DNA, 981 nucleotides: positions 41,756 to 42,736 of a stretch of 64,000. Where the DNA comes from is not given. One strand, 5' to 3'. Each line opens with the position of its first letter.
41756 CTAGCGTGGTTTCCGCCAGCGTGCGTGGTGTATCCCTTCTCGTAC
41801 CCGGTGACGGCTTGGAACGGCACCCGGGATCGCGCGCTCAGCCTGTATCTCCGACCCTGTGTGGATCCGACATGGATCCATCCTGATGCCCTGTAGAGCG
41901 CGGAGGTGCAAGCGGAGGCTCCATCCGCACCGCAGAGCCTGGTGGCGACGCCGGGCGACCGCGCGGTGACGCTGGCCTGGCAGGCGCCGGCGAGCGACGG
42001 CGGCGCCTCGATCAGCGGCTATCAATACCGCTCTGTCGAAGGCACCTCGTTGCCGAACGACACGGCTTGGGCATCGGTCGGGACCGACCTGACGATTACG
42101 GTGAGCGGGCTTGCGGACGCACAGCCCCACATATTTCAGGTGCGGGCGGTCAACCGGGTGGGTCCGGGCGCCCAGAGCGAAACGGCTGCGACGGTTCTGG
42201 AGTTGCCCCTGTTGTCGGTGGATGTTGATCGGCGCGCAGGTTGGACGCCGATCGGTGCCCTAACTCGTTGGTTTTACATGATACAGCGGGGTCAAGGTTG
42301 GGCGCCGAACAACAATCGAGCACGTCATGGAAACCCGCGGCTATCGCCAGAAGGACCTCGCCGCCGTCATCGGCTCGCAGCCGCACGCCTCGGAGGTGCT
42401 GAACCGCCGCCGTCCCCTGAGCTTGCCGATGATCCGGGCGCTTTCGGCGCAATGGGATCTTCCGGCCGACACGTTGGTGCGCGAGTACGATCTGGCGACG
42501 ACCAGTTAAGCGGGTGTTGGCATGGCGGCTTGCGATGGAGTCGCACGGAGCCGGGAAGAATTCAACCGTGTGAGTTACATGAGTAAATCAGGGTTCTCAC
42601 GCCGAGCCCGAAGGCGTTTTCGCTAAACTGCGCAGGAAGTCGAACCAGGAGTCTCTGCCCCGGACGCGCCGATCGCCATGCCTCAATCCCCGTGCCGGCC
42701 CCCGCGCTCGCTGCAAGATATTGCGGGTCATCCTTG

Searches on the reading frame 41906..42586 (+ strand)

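Call 26: search_protein_families(library=pfam, proteins=[window:41906-42586:+], max_evalue=0.01)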
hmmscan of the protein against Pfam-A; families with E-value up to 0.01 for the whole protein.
window:41906-42586:+ (226 aa): 1 family
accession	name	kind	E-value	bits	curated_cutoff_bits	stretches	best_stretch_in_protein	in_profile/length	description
PF00041.27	fn3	-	6.1e-07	30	25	1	7-94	1-81/84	Fibronectin type III domain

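Call 70: search_protein_families(library=ncbifam, proteins=[window:41906-42586:+], max_evalue=0.01)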
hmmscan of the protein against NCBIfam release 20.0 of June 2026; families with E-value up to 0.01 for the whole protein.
window:41906-42586:+ (226 aa): 1 family
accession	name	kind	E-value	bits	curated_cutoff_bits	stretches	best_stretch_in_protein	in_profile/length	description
NF041611.1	exoglucan_CbhB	equivalog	0.0004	18.5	1950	1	3-117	703-806/997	exoglucanase CbhB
